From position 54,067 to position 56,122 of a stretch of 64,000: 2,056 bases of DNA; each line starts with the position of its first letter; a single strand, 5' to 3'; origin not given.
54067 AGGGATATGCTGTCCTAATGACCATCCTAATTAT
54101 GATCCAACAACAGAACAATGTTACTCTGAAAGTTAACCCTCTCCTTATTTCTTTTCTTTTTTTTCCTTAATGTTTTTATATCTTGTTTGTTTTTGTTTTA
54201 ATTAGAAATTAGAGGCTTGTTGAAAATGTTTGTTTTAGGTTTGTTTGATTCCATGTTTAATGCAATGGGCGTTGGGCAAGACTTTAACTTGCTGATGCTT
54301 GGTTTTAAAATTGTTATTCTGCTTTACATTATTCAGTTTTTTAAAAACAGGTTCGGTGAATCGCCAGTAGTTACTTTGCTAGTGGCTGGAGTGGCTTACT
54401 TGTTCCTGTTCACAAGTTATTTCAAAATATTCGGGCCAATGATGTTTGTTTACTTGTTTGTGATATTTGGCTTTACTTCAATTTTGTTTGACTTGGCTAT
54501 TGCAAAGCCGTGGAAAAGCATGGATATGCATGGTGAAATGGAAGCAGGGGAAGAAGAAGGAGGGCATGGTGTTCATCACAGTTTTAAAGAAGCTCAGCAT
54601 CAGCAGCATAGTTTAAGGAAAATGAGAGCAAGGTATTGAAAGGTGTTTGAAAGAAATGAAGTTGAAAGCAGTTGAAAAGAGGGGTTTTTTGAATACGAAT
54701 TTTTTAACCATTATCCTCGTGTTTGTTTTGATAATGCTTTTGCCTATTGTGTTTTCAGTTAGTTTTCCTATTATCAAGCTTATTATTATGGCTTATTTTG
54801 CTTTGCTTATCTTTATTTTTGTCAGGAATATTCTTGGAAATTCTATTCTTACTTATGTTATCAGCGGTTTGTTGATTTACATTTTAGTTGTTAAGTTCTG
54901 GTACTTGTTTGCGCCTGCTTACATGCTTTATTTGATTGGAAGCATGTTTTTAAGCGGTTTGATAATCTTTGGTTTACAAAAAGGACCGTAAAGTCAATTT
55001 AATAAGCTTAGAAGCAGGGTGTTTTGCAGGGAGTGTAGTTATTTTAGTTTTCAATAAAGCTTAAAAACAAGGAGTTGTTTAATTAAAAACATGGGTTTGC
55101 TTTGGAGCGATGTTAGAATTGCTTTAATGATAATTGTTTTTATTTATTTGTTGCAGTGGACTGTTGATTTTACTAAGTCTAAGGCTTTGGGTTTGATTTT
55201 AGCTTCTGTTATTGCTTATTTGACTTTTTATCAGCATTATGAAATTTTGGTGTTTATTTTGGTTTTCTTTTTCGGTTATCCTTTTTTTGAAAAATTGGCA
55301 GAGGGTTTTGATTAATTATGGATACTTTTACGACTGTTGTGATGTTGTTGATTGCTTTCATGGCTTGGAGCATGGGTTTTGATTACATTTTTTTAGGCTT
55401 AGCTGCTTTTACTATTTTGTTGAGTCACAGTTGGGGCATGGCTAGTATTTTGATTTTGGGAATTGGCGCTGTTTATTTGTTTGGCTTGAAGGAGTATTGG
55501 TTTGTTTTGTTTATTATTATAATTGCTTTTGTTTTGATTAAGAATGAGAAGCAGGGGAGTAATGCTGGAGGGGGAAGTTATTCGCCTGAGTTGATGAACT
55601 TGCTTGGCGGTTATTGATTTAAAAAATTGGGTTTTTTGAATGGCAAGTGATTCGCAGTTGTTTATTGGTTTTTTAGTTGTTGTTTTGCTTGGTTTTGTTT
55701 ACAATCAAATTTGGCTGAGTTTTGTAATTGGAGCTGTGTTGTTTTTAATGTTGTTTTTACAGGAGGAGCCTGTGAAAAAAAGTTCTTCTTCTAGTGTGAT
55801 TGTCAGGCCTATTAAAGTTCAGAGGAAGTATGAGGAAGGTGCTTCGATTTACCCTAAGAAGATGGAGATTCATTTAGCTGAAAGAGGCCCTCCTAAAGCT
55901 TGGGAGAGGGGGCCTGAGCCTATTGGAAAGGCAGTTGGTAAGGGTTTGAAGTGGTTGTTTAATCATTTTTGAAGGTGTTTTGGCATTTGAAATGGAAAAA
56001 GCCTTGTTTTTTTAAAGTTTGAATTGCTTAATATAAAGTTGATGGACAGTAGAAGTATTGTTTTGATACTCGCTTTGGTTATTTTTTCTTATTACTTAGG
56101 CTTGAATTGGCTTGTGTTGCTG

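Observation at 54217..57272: Eight consecutive small membrane-protein genes after the 2050-aa surface giant, including a tandem paralog family with a conserved C-terminal motif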

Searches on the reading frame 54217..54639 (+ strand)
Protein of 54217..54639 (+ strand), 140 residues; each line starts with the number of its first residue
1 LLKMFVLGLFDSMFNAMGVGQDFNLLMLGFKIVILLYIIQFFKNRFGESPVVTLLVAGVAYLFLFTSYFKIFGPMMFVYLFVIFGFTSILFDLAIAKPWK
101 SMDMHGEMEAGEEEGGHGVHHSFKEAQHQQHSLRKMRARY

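Call 5: search_protein_families(library=pfam, proteins=[window:54217-54639:+], max_evalue=1)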
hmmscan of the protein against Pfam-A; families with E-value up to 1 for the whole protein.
window:54217-54639:+ (140 aa): 0 families

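Call 68: search_protein_families(library=phrogs, proteins=[window:54226-54639:+], max_evalue=0.1)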
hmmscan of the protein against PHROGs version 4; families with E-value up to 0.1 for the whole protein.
window:54226-54639:+ (137 aa): 0 families

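Call 74: search_solved_structures(query=A8, max_evalue=10)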
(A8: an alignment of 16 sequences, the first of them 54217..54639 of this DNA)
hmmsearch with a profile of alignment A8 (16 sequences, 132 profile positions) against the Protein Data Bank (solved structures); distinct sequences matched with E-value up to 10: 2.
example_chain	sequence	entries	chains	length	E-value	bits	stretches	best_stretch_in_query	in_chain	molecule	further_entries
8ijq_A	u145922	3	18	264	0.82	12.5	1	77-96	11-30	Sphingomyelin synthase-related protein 1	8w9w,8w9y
8ijr_A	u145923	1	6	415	1.4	11.7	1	77-96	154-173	Sphingomyelin synthase-related protein 1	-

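Call 88: search_protein_families(library=padloc, proteins=[window:54226-54639:+], max_evalue=0.01)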
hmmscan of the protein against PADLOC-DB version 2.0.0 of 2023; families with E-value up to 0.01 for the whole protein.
window:54226-54639:+ (137 aa): 0 families

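Call 95: search_protein_families(library=ncbifam, proteins=[window:54226-54639:+], max_evalue=0.1)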
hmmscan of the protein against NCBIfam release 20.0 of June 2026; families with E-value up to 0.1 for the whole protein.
window:54226-54639:+ (137 aa): 0 families

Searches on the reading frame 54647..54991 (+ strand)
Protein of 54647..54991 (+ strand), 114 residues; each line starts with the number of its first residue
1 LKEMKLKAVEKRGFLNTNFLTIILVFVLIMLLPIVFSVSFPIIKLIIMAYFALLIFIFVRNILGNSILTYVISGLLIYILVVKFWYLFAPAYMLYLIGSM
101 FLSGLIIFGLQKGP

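Call 5: search_protein_families(library=pfam, proteins=[window:54647-54991:+], max_evalue=1)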
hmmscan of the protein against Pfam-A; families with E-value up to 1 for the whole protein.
window:54647-54991:+ (114 aa): 0 families

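Call 68: search_protein_families(library=phrogs, proteins=[window:54671-54991:+], max_evalue=0.1)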
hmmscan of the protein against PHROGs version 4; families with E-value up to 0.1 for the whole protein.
window:54671-54991:+ (106 aa): 0 families

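Call 75: search_solved_structures(query=A9, max_evalue=10)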
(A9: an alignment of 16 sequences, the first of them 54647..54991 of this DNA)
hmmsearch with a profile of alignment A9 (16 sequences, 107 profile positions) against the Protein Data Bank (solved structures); distinct sequences matched with E-value up to 10: 0.

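Call 88: search_protein_families(library=padloc, proteins=[window:54671-54991:+], max_evalue=0.01)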
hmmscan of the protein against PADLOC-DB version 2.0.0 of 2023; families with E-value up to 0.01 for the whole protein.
window:54671-54991:+ (106 aa): 0 families

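Call 95: search_protein_families(library=ncbifam, proteins=[window:54671-54991:+], max_evalue=0.1)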
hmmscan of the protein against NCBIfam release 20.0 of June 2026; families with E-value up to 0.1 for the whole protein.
window:54671-54991:+ (106 aa): 0 families

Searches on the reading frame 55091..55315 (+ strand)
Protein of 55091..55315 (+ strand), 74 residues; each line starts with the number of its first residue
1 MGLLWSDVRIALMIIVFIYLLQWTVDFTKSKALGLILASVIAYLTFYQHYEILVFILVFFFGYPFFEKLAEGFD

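Call 5: search_protein_families(library=pfam, proteins=[window:55091-55315:+], max_evalue=1)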
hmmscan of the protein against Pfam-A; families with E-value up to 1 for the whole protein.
window:55091-55315:+ (74 aa): 1 family
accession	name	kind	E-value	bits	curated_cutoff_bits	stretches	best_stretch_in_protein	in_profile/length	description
PF19592.4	DUF6097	-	0.78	10.4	27.5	1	11-62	78-129/152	Family of unknown function (DUF6097)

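Call 68: search_protein_families(library=phrogs, proteins=[window:55091-55315:+], max_evalue=0.1)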
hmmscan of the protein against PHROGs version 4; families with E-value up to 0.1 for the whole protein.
window:55091-55315:+ (74 aa): 1 family
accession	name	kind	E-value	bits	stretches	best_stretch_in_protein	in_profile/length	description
phrog_9646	-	unknown function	0.026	15.5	1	11-71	68-124/130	-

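Call 76: search_solved_structures(query=A10, max_evalue=10)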
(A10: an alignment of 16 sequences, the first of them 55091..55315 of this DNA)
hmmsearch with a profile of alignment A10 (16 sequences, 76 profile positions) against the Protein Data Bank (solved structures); distinct sequences matched with E-value up to 10: 1.
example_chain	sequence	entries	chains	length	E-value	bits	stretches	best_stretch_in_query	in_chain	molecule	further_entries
8hpt_A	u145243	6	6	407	0.27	14.6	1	15-52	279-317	C5a anaphylatoxin chemotactic receptor 1 | Muscarinic acetylcholine receptor M4,C5a anaphylatoxin chemotactic receptor 1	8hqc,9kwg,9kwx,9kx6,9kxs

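Call 88: search_protein_families(library=padloc, proteins=[window:55091-55315:+], max_evalue=0.01)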
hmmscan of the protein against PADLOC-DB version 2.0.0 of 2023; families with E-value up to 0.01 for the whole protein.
window:55091-55315:+ (74 aa): 0 families

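Call 95: search_protein_families(library=ncbifam, proteins=[window:55091-55315:+], max_evalue=0.1)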
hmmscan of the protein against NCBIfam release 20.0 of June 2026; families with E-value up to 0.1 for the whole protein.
window:55091-55315:+ (74 aa): 0 families

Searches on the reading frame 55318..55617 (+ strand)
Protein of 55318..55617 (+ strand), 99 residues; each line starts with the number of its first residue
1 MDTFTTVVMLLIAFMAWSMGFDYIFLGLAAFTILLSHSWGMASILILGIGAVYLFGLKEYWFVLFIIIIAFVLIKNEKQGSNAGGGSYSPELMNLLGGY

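Call 5: search_protein_families(library=pfam, proteins=[window:55318-55617:+], max_evalue=1)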
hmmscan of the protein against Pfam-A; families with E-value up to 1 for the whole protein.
window:55318-55617:+ (99 aa): 0 families

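Call 31: list_cluster_members(proteins=[P0001, P0014, P0011, window:55318-55617:+, window:55091-55315:+, window:57916-59376:+, window:57283-57858:-, P0004])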
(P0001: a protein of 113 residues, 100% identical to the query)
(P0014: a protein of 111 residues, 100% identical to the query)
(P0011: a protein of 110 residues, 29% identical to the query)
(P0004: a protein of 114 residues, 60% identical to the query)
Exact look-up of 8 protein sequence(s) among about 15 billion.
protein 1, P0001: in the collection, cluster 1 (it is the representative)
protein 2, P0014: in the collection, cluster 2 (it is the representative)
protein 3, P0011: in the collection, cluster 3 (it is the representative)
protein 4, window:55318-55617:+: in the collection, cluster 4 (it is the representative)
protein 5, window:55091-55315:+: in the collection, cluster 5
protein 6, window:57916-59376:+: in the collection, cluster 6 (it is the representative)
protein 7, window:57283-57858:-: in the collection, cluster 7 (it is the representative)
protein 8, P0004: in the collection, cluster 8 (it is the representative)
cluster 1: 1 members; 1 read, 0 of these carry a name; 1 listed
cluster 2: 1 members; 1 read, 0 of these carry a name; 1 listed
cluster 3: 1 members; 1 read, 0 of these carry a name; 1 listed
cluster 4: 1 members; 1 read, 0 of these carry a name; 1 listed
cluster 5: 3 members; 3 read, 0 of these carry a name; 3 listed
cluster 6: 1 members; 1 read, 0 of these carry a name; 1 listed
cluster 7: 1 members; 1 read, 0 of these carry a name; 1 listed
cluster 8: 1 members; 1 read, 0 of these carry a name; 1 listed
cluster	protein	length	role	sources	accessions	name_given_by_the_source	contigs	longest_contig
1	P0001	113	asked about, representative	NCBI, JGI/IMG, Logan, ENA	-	-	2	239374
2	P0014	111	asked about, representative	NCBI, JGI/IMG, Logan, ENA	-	-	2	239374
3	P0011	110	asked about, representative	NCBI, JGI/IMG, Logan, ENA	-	-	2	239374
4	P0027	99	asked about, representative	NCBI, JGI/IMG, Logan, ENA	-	-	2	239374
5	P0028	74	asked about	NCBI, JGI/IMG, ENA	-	-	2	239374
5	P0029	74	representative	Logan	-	-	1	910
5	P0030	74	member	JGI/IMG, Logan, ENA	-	-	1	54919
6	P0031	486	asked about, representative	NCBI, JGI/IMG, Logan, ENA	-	-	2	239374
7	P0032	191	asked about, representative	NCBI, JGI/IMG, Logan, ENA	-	-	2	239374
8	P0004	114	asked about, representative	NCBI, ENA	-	-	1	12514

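Call 68: search_protein_families(library=phrogs, proteins=[window:55318-55617:+], max_evalue=0.1)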
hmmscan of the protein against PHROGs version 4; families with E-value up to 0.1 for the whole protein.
window:55318-55617:+ (99 aa): 1 family
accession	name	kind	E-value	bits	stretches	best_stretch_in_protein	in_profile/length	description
phrog_34832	-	unknown function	0.023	15.8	1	52-79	80-107/114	-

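Call 77: search_solved_structures(query=A11, max_evalue=10)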
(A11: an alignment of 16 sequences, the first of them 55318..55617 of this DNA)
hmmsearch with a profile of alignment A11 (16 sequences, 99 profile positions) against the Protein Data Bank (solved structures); distinct sequences matched with E-value up to 10: 3.
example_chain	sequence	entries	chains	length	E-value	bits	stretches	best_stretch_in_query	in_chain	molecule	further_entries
7xdi_A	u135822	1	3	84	0.96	12.9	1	22-76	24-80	VP1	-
7yjk_D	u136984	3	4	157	3.1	11.3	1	7-38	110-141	ORMDL family protein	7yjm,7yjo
7yjn_D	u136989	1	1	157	3.1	11.3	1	7-38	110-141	ORMDL family protein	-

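Call 88: search_protein_families(library=padloc, proteins=[window:55318-55617:+], max_evalue=0.01)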
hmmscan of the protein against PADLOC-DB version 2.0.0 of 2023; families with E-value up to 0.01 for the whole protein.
window:55318-55617:+ (99 aa): 0 families

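Call 95: search_protein_families(library=ncbifam, proteins=[window:55318-55617:+], max_evalue=0.1)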
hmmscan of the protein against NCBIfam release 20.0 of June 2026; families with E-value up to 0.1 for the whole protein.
window:55318-55617:+ (99 aa): 0 families

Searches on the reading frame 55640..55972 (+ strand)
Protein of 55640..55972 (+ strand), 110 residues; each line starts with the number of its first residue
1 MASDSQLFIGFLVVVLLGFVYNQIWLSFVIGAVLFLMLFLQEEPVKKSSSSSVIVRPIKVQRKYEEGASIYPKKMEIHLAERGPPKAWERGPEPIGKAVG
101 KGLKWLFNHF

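Call 5: search_protein_families(library=pfam, proteins=[window:55640-55972:+], max_evalue=1)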
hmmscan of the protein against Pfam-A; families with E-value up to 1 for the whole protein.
window:55640-55972:+ (110 aa): 0 families

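Call 8: find_encoding_contigs(protein=window:55640-55972:+, flank=10000, max_places=6)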
Protein window:55640-55972:+ (110 aa): 5 contigs read that carry it; 2 places shown.
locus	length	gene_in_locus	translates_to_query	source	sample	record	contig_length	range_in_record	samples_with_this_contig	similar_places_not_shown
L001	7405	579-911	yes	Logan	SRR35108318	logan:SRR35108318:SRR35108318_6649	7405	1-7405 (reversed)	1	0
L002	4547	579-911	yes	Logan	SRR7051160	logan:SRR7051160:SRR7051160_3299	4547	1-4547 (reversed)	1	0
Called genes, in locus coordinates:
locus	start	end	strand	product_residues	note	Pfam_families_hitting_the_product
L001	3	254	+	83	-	?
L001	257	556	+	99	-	-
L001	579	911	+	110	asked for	-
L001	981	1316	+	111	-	-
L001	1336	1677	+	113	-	-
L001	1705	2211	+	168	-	-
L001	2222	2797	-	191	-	-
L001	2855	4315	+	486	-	-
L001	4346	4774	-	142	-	-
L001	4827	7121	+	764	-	PF03104:DNA_pol_B_exo1, PF13482:RNase_H_2 (weak), PF10108:DNA_pol_B_exo2, PF00136:DNA_pol_B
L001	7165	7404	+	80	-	?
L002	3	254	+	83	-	?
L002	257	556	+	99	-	-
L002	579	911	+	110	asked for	-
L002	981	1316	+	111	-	-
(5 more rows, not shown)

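Call 68: search_protein_families(library=phrogs, proteins=[window:55640-55972:+], max_evalue=0.1)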
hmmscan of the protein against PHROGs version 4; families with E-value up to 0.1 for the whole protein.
window:55640-55972:+ (110 aa): 0 families

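Call 88: search_protein_families(library=padloc, proteins=[window:55640-55972:+], max_evalue=0.01)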
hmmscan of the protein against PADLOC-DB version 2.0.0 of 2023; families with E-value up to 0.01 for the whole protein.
window:55640-55972:+ (110 aa): 0 families

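Call 95: search_protein_families(library=ncbifam, proteins=[window:55640-55972:+], max_evalue=0.1)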
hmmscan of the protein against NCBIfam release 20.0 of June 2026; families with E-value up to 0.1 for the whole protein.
window:55640-55972:+ (110 aa): 1 family
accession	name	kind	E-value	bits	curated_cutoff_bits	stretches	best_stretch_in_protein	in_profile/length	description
TIGR02762.1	TraL_TIGR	equivalog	0.063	13.9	30.95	1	8-42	23-57/95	type IV conjugative transfer system protein TraL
